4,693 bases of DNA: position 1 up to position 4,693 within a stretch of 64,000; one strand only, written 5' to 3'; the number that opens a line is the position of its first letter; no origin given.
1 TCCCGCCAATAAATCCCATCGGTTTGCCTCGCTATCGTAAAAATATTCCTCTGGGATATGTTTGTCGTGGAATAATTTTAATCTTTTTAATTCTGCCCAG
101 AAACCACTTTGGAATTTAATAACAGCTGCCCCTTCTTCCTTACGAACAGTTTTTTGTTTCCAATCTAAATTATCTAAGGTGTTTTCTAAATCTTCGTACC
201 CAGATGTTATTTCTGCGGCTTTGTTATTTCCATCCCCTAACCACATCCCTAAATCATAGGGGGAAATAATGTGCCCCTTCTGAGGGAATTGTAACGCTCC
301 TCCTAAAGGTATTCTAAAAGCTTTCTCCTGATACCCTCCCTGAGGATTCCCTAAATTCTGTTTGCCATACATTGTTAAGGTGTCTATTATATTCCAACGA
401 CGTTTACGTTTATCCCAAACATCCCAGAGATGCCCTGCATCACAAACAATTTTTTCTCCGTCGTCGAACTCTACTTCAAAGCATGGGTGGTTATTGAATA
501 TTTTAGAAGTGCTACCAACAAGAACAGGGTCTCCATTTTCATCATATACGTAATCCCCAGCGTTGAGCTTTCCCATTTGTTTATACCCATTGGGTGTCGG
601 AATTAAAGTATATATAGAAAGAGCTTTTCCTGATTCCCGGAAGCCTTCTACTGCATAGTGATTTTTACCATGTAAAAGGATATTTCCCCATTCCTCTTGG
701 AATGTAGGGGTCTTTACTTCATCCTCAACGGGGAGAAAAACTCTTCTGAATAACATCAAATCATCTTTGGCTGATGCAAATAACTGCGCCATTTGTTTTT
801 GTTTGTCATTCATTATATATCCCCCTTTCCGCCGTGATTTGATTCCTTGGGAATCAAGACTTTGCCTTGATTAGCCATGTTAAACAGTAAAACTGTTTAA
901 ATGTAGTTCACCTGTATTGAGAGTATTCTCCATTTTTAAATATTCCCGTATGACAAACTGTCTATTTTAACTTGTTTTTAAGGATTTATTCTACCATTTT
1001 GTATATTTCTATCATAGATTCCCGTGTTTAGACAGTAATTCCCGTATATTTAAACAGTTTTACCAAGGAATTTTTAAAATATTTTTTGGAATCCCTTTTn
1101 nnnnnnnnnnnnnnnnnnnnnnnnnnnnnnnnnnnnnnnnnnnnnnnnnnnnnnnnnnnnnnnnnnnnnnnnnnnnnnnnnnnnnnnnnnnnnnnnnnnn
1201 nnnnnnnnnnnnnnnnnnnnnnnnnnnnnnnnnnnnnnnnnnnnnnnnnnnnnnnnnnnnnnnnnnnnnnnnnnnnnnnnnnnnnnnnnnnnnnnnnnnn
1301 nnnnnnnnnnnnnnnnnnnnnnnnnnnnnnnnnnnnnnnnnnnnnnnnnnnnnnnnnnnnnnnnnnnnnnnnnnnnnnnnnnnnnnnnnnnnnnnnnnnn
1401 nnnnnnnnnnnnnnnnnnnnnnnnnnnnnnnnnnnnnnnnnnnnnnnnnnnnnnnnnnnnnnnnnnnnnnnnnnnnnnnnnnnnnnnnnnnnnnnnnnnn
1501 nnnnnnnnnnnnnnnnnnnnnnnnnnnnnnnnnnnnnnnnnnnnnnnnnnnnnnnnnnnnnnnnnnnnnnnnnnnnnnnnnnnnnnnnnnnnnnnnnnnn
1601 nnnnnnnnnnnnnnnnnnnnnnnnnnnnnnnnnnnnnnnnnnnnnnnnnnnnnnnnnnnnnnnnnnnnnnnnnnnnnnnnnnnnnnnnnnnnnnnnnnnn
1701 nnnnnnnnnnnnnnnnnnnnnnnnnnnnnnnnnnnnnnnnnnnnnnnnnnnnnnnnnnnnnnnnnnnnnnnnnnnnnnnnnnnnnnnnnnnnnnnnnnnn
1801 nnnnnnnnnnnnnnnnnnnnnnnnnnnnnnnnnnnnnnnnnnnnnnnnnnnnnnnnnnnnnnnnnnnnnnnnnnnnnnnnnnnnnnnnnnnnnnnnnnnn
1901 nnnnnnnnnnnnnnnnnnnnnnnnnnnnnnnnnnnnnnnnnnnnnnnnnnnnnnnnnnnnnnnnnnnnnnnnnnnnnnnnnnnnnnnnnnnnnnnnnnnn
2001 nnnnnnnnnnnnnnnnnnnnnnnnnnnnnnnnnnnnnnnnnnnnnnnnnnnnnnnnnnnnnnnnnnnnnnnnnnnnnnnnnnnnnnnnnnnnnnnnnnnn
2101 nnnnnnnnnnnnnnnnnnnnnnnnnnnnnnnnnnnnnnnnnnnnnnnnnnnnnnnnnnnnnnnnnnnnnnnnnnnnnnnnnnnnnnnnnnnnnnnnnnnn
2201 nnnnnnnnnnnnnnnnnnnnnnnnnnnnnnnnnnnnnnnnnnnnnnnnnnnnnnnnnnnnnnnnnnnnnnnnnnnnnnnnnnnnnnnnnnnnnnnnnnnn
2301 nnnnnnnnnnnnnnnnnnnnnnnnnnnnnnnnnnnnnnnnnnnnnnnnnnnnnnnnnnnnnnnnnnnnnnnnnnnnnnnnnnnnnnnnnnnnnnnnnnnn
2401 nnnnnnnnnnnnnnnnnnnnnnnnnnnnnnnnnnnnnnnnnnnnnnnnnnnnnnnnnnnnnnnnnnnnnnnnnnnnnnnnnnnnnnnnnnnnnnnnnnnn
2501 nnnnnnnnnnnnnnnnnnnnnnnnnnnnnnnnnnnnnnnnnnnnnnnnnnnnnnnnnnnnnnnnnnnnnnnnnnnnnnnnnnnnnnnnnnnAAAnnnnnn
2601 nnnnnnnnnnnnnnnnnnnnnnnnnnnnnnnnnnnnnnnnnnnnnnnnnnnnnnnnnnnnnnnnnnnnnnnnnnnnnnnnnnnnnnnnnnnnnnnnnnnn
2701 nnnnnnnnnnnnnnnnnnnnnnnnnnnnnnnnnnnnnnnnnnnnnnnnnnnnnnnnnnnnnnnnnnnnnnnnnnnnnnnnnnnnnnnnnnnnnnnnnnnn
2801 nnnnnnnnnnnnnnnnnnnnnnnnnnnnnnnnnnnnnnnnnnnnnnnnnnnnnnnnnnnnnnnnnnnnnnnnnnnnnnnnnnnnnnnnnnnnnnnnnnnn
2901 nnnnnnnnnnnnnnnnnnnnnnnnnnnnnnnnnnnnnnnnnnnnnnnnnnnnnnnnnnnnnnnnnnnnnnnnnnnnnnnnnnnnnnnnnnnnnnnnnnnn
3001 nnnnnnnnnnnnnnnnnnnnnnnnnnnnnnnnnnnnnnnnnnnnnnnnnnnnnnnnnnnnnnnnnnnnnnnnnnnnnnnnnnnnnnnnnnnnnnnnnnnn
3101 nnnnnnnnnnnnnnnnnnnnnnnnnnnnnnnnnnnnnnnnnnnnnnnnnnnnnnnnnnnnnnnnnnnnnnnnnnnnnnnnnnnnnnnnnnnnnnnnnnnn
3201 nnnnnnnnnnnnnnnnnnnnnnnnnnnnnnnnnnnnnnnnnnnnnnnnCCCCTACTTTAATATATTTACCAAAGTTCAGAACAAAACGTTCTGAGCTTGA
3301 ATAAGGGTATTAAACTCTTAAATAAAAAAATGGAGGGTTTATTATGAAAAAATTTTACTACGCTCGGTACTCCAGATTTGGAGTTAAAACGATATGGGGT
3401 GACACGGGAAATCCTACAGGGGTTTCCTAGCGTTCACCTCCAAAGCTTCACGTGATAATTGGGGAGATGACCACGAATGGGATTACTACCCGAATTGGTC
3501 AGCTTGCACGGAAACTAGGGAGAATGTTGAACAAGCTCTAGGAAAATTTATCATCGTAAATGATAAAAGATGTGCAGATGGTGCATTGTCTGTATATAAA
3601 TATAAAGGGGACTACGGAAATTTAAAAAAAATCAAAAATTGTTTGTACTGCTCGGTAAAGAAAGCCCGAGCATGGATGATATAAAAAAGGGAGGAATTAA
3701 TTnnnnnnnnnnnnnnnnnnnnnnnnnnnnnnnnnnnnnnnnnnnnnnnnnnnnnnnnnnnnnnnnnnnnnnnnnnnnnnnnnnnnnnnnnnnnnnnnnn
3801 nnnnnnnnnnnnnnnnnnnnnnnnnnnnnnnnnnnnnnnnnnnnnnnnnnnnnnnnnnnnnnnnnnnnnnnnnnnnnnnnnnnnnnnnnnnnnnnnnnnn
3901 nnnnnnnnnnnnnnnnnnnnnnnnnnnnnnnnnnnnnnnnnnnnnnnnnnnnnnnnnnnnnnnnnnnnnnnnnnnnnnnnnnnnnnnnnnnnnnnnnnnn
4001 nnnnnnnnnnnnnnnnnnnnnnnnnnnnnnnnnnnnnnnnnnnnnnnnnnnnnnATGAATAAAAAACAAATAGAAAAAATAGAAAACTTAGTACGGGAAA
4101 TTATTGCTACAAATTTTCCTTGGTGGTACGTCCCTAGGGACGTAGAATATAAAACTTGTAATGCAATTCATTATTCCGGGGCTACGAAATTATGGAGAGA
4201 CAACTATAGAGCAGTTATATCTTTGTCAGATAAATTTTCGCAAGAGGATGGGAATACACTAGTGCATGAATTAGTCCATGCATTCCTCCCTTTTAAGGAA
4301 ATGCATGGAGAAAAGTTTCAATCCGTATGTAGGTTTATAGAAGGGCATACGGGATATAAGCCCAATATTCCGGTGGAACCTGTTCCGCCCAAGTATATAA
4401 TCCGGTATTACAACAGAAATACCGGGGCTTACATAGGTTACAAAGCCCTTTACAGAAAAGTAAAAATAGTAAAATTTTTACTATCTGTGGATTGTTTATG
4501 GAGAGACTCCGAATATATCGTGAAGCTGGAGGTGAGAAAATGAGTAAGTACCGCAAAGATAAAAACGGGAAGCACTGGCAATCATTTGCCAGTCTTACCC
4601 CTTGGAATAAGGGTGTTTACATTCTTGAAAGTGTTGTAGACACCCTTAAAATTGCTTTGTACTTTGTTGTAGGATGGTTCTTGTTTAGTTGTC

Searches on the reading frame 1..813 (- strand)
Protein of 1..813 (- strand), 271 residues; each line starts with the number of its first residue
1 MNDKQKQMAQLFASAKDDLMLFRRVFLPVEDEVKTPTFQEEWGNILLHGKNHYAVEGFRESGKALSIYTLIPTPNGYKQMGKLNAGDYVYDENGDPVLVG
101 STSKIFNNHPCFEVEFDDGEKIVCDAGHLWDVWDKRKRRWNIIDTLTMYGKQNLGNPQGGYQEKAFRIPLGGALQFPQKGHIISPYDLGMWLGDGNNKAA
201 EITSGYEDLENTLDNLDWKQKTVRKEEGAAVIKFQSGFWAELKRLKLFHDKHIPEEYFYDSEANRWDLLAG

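Call 90: find_homologous_proteins(query=window:1-813:-, max_evalue=1e-20)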
Query window:1-813:- (271 aa): 20 proteins with E <= 1e-20 among 397 candidates.
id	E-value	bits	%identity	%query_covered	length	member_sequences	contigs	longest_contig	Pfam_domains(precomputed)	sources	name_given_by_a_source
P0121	7.3e-72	260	46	100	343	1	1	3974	PF05204.20,PF14528.12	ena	-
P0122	5.3e-39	152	41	79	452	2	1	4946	PF05204.20,PF14528.12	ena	-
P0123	2.3e-37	147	39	80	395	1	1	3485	PF14528.12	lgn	-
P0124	4.0e-33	133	36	79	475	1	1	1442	PF14528.12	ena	-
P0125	9.4e-33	132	37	79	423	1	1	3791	PF05204.20,PF14528.12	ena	-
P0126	8.0e-28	116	36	79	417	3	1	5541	PF05204.20,PF14528.12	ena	-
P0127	4.4e-27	113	34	79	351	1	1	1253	PF14528.12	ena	-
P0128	6.0e-27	113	31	97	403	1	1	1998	-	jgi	jgi:hypothetical protein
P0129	4.6e-26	110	35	79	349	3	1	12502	PF05204.20,PF14528.12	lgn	-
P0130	5.3e-26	110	31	78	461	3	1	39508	PF05876.19,PF14528.12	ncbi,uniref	ncbi:phage terminase large subunit family protein [Endozoicomonas sp. Mp262]|uniref:phage terminase 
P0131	1.1e-25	109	33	79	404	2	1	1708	PF05204.20,PF14528.12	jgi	jgi:hypothetical protein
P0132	4.0e-24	103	38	59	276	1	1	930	-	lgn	-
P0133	4.3e-24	103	36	79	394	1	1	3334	-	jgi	jgi:hypothetical protein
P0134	2.5e-23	101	34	77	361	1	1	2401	PF14528.12,PF14890.12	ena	-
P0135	5.6e-23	100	73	26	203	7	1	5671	-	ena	-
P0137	1.0e-21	96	84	21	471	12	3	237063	PF17289.9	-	-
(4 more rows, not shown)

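Call 91: find_encoding_contigs(protein=P0137, flank=10000, max_places=3)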
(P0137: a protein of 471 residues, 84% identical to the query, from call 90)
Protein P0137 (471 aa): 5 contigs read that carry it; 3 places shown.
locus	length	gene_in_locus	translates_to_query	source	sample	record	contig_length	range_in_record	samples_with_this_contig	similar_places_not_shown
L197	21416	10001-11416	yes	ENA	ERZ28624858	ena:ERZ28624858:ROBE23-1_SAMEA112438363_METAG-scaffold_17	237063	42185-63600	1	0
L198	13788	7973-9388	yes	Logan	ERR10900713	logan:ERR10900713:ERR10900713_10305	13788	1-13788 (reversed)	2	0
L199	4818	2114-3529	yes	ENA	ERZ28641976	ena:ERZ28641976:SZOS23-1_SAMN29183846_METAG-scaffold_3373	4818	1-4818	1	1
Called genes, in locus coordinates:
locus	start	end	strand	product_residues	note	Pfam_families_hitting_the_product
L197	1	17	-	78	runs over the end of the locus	-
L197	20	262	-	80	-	-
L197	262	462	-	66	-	PF11195:Tad2-like (weak)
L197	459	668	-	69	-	PF11195:Tad2-like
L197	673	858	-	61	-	-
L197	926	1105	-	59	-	-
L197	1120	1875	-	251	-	PF09669:Phage_pRha, PF03374:ANT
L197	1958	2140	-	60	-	-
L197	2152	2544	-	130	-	-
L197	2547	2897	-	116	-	-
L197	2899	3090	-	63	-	-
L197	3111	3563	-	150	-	-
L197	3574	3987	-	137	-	-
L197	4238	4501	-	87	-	-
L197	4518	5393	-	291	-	-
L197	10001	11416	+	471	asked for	PF17289:Terminase_6C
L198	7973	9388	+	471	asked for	PF17289:Terminase_6C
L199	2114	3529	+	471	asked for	PF17289:Terminase_6C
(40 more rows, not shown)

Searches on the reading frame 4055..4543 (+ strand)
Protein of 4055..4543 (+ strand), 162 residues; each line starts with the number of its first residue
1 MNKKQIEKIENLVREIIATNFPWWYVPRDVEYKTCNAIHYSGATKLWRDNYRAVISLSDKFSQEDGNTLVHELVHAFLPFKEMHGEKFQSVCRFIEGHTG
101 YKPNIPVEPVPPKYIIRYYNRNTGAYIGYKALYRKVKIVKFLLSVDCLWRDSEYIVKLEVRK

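Call 40: search_protein_families(library=pfam, proteins=[window:4055-4543:+], max_evalue=0.001)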
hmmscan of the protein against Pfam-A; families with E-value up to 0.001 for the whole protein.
window:4055-4543:+ (162 aa): 1 family
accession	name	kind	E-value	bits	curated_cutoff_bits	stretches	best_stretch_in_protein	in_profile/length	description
PF10263.15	SprT-like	-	0.00012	22.4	25.6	1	49-101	40-102/108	SprT-like family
